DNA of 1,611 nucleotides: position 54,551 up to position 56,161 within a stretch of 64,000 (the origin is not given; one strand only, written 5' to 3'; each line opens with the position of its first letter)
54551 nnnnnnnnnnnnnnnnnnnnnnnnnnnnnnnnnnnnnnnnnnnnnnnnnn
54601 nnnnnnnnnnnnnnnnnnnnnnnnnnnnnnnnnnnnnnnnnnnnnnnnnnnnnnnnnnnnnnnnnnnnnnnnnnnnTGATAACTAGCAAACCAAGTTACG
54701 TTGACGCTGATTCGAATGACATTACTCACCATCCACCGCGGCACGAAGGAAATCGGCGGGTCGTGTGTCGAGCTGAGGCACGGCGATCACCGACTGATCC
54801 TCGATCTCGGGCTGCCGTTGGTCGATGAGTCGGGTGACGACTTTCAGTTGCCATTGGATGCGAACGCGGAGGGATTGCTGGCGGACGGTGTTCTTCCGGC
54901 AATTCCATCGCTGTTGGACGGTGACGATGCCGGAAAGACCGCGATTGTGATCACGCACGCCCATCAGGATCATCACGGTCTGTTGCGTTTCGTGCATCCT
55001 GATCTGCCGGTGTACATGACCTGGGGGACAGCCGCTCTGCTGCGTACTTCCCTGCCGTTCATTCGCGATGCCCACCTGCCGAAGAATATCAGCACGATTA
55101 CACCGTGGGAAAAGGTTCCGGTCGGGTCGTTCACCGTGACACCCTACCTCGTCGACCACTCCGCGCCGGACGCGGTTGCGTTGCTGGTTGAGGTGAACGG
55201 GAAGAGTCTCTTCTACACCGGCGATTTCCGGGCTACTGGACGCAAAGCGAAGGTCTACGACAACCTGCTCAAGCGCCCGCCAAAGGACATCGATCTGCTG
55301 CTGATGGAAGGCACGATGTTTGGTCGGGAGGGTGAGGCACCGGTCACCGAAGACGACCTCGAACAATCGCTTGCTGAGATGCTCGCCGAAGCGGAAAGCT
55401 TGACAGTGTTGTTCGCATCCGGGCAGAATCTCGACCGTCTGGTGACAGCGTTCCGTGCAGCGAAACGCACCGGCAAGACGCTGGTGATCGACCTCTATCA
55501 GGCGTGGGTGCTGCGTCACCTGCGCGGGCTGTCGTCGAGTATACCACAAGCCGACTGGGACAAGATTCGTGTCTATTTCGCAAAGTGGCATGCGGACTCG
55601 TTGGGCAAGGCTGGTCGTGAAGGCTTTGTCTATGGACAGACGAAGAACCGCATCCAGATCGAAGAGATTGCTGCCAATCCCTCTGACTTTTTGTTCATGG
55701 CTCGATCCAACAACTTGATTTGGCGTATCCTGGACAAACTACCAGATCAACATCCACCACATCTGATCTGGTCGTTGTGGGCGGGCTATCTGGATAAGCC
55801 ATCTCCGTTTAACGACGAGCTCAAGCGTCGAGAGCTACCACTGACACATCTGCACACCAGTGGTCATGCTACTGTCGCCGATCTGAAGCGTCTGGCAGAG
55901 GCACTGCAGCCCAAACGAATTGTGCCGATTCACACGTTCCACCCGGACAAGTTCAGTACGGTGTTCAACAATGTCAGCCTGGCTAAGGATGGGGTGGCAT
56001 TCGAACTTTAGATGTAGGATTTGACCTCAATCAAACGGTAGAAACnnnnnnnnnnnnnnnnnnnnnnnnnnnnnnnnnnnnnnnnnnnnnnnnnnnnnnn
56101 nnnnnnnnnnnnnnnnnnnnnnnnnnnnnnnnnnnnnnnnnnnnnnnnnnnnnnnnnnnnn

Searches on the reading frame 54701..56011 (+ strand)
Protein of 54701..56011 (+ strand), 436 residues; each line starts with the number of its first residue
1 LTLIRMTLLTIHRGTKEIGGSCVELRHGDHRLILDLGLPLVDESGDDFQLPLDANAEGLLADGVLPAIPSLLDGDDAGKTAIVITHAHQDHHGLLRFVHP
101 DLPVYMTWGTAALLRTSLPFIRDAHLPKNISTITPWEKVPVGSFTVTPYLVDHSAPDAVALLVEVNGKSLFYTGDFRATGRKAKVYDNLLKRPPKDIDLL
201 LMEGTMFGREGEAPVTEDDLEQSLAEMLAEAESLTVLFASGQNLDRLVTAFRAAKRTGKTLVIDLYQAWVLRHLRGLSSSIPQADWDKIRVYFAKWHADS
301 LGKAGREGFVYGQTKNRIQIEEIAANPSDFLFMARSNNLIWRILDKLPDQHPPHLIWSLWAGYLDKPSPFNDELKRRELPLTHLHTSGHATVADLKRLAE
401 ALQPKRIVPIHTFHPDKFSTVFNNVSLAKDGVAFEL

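Call 3: search_protein_families(library=pfam, proteins=[window:54701-56011:+], max_evalue=0.01)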
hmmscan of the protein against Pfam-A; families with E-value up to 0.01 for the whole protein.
window:54701-56011:+ (436 aa): 4 families
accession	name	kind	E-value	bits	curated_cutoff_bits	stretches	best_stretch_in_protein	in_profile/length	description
PF12706.13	Lactamase_B_2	-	2.5e-17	63.6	27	1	78-210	30-170/200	Beta-lactamase superfamily domain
PF07521.17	RMMBL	-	4.8e-06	26.9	21.6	1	384-412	11-40/63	Zn-dependent metallo-hydrolase RNA specificity domain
PF00753.33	Lactamase_B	-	0.00015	22.2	22.7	1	20-187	6-161/196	Metallo-beta-lactamase superfamily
PF13483.12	Lactamase_B_3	-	0.00057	20.3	24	0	19-177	6-112/160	Beta-lactamase superfamily domain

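Call 5: search_protein_families(library=padloc, proteins=[window:54701-56011:+], max_evalue=0.01)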
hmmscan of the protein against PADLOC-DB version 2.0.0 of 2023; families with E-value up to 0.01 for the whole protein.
window:54701-56011:+ (436 aa): 0 families

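Call 6: search_protein_families(library=ncbifam, proteins=[window:54701-56011:+], max_evalue=0.01)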
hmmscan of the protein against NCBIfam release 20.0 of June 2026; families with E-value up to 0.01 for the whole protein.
window:54701-56011:+ (436 aa): 4 families
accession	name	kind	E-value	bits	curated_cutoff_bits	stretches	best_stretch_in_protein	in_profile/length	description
TIGR00649.1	MG423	subfamily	6e-21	74.4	400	1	14-263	8-249/546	RNase J family beta-CASP ribonuclease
NF047419.1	RNase_J1_RnjA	exception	8.8e-16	57.7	820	1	62-263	44-247/549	ribonuclease J1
NF045584.1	cas14_MBL_CASP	equivalog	2.4e-05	22.9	800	0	160-242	153-232/612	type VII CRISPR-associated protein Cas14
TIGR03675.1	arCOG00543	equivalog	2.8e-05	22.6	580.2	1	13-113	181-266/631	beta-CASP ribonuclease aCPSF1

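Call 23: search_solved_structures(query=window:54701-56011:+, max_evalue=0.001)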
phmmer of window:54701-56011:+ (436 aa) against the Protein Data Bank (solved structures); distinct sequences matched with E-value up to 0.001: 21.
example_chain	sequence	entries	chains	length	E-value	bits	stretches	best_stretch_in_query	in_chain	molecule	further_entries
2az4_A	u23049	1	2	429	1.8e-22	82.9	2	7-278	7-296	hypothetical protein EF2904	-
7wnt_A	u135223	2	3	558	1.1e-12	50.7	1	47-261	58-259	Ribonuclease J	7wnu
5a0t_A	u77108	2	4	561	3.3e-12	49.1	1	61-260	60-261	RIBONUCLEASE J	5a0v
4xwt_A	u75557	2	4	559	1.1e-10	44.1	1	15-264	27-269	DR2417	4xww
7pcr_A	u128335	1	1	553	7.9e-10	41.3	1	78-254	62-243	Ribonuclease J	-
3zq4_A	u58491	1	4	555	1.1e-09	40.8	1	59-262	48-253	RIBONUCLEASE J 1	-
8cgl_A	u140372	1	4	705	1.7e-09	40.2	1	78-254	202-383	Ribonuclease J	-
6k6s_A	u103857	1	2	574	3.1e-09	39.3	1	62-189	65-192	Ribonuclease J 1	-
3bk1_A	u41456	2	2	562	3.3e-09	39.2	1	62-263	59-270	Metal dependent hydrolase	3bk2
5haa_A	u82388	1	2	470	7.3e-09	38.1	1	14-227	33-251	Ribonuclease J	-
5ws2_A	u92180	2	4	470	8.2e-09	37.9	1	14-225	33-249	Ribonuclease J | MPY-RNase J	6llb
3t3n_A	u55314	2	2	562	8.2e-08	34.6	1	62-263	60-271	Metal dependent hydrolase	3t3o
5hab_A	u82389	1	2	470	1.7e-07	33.5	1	14-227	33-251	Ribonuclease J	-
2ycb_A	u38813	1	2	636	4.5e-06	28.9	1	9-258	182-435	CLEAVAGE AND POLYADENYLATION SPECIFICITY FACTOR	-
6k6w_A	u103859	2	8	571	5.9e-05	25.2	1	57-192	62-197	Ribonuclease J 2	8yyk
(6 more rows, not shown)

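Call 34: find_homologous_proteins(query=window:54701-56011:+, max_evalue=0.00001)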
Query window:54701-56011:+ (436 aa): 5456 proteins with E <= 0.00001 among 8000 candidates; the best 120 are listed.
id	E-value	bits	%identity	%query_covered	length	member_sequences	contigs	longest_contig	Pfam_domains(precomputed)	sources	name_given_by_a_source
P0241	3.2e-292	987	100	99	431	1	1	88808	PF12706.14,PF07521.18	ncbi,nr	ncbi:MBL fold metallo-hydrolase [bacterium]|nr:MBL fold metallo-hydrolase [bacterium]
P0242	4.9e-256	868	88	99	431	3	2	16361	PF12706.14,PF07521.18,PF00753.34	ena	-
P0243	9.1e-208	708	73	98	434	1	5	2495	PF12706.14,PF07521.18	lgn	-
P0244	5.0e-203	693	69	99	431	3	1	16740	PF12706.14,PF07521.18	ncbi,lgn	-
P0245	5.9e-136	472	48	98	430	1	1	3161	PF12706.14,PF07521.18,PF00753.34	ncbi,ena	-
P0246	7.8e-136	471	50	98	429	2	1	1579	PF12706.14,PF00753.34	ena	-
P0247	1.6e-133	464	49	98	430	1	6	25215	PF12706.14,PF07521.18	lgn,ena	-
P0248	8.4e-133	461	51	98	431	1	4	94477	PF12706.14,PF00753.34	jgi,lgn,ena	-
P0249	3.9e-132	459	49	98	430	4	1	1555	PF12706.14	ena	-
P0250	9.4e-131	455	50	97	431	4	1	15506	PF12706.14,PF07521.18,PF00753.34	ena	-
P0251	6.4e-130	452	49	98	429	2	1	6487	PF12706.14,PF00753.34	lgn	-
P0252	1.5e-129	451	47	98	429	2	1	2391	PF12706.14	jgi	-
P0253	2.6e-128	447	47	98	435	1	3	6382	PF12706.14,PF13483.13,PF07521.18,PF00753.34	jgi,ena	-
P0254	1.2e-127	444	48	98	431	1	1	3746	PF12706.14,PF07521.18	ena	-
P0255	3.4e-127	443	49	98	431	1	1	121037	PF12706.14,PF07521.18,PF00753.34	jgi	jgi:ribonuclease J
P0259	1.7e-123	431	47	98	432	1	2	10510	PF12706.14,PF07521.18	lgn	-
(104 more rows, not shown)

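Call 35: find_encoding_contigs(protein=P0242, flank=10000, max_places=2)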
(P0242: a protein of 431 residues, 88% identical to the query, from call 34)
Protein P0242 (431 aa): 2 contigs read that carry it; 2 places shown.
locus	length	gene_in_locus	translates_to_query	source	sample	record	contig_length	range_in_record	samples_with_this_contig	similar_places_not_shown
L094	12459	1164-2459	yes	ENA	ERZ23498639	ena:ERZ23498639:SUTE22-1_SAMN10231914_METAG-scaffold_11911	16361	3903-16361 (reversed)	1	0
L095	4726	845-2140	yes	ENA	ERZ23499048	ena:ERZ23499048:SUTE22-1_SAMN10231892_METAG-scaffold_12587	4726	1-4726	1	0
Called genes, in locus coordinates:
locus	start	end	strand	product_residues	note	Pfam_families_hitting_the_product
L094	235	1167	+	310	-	-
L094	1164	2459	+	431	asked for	PF00753:Lactamase_B (faint), PF12706:Lactamase_B_2, PF07521:RMMBL (faint)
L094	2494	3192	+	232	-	-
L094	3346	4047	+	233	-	PF11074:DUF2779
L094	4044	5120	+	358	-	PF03747:ADP_ribosyl_GH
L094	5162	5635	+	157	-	PF21818:DUF6884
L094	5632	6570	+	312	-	-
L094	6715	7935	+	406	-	-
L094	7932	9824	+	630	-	PF13091:PLDc_2 (faint)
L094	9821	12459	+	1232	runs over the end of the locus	PF00176:SNF2-rel_dom (faint), PF00270:DEAD (faint), PF04851:ResIII, PF00271:Helicase_C (weak)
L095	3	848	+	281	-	?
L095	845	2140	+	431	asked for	PF00753:Lactamase_B (faint), PF12706:Lactamase_B_2, PF07521:RMMBL (faint)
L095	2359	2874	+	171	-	-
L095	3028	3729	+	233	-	PF11074:DUF2779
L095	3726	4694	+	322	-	PF03747:ADP_ribosyl_GH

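Call 36: find_encoding_contigs(protein=P0259, flank=10000, max_places=2)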
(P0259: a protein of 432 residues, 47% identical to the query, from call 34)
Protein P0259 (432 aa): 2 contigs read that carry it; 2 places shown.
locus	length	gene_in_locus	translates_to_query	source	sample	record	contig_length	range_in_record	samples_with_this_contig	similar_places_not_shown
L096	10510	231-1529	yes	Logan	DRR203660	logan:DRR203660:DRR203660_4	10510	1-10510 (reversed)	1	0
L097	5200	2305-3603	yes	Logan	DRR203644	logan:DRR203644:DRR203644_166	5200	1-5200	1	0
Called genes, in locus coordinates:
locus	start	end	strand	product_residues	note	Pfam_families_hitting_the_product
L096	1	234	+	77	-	?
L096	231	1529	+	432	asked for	PF12706:Lactamase_B_2, PF07521:RMMBL (weak)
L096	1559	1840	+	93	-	-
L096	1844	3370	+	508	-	PF11074:DUF2779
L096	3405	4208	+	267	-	-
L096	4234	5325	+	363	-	PF03747:ADP_ribosyl_GH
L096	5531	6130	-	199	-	-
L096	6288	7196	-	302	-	PF00266:Aminotran_5 (weak)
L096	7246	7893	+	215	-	PF13683:rve_3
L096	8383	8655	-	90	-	-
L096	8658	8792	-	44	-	-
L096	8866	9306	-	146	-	PF01555:N6_N4_Mtase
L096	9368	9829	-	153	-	PF01555:N6_N4_Mtase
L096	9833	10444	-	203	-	-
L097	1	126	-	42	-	?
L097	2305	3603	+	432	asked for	PF12706:Lactamase_B_2, PF07521:RMMBL (weak)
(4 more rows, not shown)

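Call 37: find_encoding_contigs(protein=P0244, flank=10000, max_places=2)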
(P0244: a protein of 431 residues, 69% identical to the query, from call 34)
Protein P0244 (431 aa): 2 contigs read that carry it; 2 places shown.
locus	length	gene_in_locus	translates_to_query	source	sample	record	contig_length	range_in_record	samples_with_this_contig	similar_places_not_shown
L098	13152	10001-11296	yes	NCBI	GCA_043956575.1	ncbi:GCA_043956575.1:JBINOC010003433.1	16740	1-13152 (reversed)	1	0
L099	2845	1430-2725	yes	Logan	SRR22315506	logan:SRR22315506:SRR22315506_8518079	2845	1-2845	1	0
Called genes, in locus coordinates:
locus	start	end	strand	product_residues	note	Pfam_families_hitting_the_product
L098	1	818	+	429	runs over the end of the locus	PF13452:FAS1_DH_region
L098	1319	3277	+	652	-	PF12708:Pect-lyase_RHGA_epim, PF07679:I-set, PF13927:Ig_3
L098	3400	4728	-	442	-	PF00149:Metallophos, PF24384:Ig_TMM62 (faint)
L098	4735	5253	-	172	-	PF21033:RMD1-3 (faint), PF00515:TPR_1 (faint), PF13181:TPR_8 (faint), PF12895:ANAPC3 (weak), PF13432:TPR_16, PF14559:TPR_19 (weak), PF13414:TPR_11 (weak), PF07719:TPR_2 (weak), +2 more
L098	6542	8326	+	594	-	PF03235:GmrSD_N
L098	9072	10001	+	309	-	-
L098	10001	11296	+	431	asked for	PF12706:Lactamase_B_2, PF07521:RMMBL (weak)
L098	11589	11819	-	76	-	-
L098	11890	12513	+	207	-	-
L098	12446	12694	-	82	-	-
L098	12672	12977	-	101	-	-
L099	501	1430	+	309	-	-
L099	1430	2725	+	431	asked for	PF12706:Lactamase_B_2, PF07521:RMMBL (weak)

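Call 42: find_related_loci(query=A2, collection=metagenome_contigs, flank=9000)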
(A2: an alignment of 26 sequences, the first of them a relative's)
Query A2 (431 aa) in metagenome_contigs; peptide patterns used: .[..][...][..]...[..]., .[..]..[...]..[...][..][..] (x = any residue, [..] = any of these).
600 stretches matched a pattern (row limit reached: there are more); 571 encode a relative of the query (tblastn E <= 1e-3); the best 80 are kept; 80 distinct loci.
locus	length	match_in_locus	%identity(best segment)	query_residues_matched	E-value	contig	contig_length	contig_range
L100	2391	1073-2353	47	4-431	8e-144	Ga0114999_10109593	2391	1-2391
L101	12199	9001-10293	49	3-431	2e-128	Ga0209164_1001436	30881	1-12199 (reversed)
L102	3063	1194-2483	47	4-431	8e-129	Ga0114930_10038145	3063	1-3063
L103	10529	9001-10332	44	4-431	4e-123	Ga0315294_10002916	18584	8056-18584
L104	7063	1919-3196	44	1-426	6e-121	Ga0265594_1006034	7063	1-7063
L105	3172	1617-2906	44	4-431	5e-122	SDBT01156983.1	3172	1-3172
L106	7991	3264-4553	45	4-431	3e-118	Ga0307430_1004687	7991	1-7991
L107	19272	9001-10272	45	4-425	3e-117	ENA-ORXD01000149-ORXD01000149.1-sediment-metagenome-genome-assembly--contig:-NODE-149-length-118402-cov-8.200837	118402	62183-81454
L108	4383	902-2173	45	4-425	3e-118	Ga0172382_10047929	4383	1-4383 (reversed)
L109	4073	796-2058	43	1-426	1e-118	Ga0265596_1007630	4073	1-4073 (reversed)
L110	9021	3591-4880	44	4-431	5e-116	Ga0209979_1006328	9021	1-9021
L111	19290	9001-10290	44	4-431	6e-116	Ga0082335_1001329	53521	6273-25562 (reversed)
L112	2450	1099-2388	44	4-431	3e-121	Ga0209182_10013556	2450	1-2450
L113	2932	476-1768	43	4-431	6e-120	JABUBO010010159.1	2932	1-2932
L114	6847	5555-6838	43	4-431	1e-114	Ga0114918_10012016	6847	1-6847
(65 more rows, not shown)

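Call 68: find_related_loci(query=A2, collection=viral_contigs, flank=8000)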
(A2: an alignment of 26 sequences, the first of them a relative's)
Query A2 (431 aa) in viral_contigs; peptide patterns used: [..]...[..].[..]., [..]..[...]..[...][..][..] (x = any residue, [..] = any of these).
20 stretches matched a pattern; 11 encode a relative of the query (tblastn E <= 1e-3); 9 distinct loci.
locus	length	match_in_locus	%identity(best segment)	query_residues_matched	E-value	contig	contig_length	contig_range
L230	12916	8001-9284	44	4-431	5e-126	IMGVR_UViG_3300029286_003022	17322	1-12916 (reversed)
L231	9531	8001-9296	42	1-431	1e-117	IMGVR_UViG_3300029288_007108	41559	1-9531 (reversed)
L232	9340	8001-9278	38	4-431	5e-88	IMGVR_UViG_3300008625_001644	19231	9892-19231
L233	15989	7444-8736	37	4-426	4e-84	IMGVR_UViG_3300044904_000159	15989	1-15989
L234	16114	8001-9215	38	4-426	3e-82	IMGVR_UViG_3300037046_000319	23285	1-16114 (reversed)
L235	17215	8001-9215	38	4-426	3e-82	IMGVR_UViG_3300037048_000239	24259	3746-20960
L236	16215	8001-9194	34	4-419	2e-60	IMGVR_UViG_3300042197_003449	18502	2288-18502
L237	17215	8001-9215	39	4-426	3e-82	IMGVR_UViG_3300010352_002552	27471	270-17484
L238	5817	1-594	31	235-431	1e-25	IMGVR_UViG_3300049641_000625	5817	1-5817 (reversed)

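Call 79: search_protein_families(library=pfam, alignment_id=A4, max_evalue=0.00001)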
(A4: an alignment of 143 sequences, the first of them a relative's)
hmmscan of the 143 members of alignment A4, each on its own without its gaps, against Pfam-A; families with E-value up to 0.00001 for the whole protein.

A. member 1, L094:3960-5120:+ (386 aa): 1 family
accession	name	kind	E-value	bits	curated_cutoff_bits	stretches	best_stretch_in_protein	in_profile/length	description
PF03747.19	ADP_ribosyl_GH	-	2.6e-71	241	26.2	1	41-345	1-287/287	ADP-ribosylglycohydrolase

B. families by the number of members that match (of 143 scanned): 117 families (the first 25 are shown)
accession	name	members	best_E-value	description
PF00515.34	TPR_1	8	8.7e-30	Tetratricopeptide repeat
PF07719.23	TPR_2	7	3.8e-27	Tetratricopeptide repeat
PF13181.12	TPR_8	6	1.1e-19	Tetratricopeptide repeat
PF13414.12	TPR_11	5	2.2e-25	TPR repeat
PF13428.12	TPR_14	5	9.9e-16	Tetratricopeptide repeat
PF13424.12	TPR_12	5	1.2e-11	Tetratricopeptide repeat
PF14559.12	TPR_19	4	4.6e-19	Tetratricopeptide repeat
PF00239.26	Resolvase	3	1.2e-41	Resolvase, N terminal domain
PF04055.27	Radical_SAM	3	6e-28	Radical SAM superfamily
PF07508.19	Recombinase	3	3.6e-23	Recombinase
PF13431.12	TPR_17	3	2.7e-22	Tetratricopeptide repeat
PF13432.12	TPR_16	3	7.5e-16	Tetratricopeptide repeat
PF05683.17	Fumerase_C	2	4.3e-59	Fumarase C-terminus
PF03235.19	GmrSD_N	2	4.9e-33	GmrSD restriction endonuclease, N-terminal domain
PF00005.33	ABC_tran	2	1.2e-31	ABC transporter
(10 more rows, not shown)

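Call 89: search_dna_similar(query=window:54716-56011:+, collection=plasmids, mode=protein, max_evalue=1e-20, max_rows=20)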
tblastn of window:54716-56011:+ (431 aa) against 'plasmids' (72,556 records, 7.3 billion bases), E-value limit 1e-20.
Records with a match: 11; places in all: 11; records where one place covers at least 80% of the query: 11.
Best place of each record, by identity: <60% 11.
By first word of the organism name: Rhizobium 3; Sphingomonas 2; Burkholderia 1; Ochrobactrum 1; Cupriavidus 1; Cereibacter 1; Prevotella 1; Escherichia 1.
By predicted mobility (MOB-suite, as given by PLSDB): non-mobilizable 5; mobilizable 4; conjugative 2.
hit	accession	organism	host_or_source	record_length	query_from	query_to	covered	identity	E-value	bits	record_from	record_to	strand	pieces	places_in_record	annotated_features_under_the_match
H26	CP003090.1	Burkholderia sp. YI23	-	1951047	5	426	98%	37.1%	6e-72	253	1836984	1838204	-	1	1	Beta-lactamase-like:RNA-metabolising metallo-beta-lactamase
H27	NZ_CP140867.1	Rhizobium leguminosarum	Trifolium pratense,whole organism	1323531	4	426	98%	36.8%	1e-74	261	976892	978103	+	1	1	record has no annotation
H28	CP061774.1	Ochrobactrum sp. MT180101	Water,Breeding wastewater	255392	4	426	98%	36.4%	6e-81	279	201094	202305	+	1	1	MBL fold metallo-hydrolase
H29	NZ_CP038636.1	Cupriavidus oxalaticus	whole organism,sewage sludge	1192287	4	426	98%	35.3%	9e-64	229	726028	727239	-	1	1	none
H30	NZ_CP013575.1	Rhizobium phaseoli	Phaseolus vulgaris,Whole ...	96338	4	429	99%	34.7%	9e-75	261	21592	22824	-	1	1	MBL fold metallo-hydrolase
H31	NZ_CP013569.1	Rhizobium phaseoli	Phaseolus vulgaris,Whole ...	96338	4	429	99%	34.7%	9e-75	261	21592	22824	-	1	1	MBL fold metallo-hydrolase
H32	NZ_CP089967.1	Cereibacter azotoformans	Owen's River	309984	3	406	94%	36.5%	4e-60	219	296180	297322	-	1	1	MBL fold metallo-hydrolase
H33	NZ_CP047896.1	Sphingomonas changnyeongensis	Single cell,Fresh water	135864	4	406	94%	36.4%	5e-51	192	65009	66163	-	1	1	MBL fold metallo-hydrolase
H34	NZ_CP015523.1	Sphingomonas sp. NIC1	tobacco,whole organism,leaves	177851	4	406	94%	35.8%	2e-58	214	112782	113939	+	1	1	MBL fold metallo-hydrolase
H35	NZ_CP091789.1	Prevotella sp. E2-28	Ovis aries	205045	4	417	96%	28.5%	1e-43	171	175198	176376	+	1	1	MBL fold metallo-hydrolase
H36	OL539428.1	Escherichia coli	-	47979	2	426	99%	23.9%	3e-21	104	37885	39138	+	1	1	Zn-dependent hydrolase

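Call 91: get_annotated_region(hit=H30, flank=6000)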
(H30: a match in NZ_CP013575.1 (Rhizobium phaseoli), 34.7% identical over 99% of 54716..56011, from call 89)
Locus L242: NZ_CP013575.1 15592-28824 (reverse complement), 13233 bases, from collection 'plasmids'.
description: Rhizobium phaseoli strain N671 plasmid pRphaN671a, complete sequence
organism: Rhizobium phaseoli (NCBI taxid 396)
taxonomy: Bacteria; Pseudomonadota; Alphaproteobacteria; Hyphomicrobiales; Rhizobiaceae; Rhizobium; Rhizobium phaseoli
host: -; source: Phaseolus vulgaris,Whole organism,Legume-root nodule,legume-root nodule; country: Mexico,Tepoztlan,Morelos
typing (MOB-suite, as given by PLSDB): mobilizable; replicon rep_cluster_600; relaxase MOBF
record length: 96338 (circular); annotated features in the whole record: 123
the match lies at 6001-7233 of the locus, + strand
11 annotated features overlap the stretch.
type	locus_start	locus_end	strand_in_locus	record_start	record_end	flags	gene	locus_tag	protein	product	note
CDS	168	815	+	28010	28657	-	-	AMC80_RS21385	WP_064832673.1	N-6 DNA methylase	GO:0006306 - DNA methylation [Evidence IEA]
CDS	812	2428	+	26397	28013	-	-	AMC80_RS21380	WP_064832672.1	Eco57I restriction-modification methylase domain-containing protein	-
CDS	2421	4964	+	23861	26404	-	-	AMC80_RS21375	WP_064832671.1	GIY-YIG nuclease family protein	-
CDS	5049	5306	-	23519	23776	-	-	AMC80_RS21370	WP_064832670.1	hypothetical protein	-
CDS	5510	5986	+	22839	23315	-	-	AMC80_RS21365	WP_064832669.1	hypothetical protein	-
CDS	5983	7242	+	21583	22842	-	-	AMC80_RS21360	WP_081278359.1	MBL fold metallo-hydrolase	-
CDS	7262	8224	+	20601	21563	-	-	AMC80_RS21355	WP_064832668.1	hypothetical protein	-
CDS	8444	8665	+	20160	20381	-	-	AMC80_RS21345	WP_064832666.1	hypothetical protein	-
CDS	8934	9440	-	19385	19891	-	-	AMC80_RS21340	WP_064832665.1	hypothetical protein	-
CDS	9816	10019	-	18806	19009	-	-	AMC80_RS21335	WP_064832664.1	hypothetical protein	-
CDS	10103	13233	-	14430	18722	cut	mobF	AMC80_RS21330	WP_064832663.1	MobF family relaxase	-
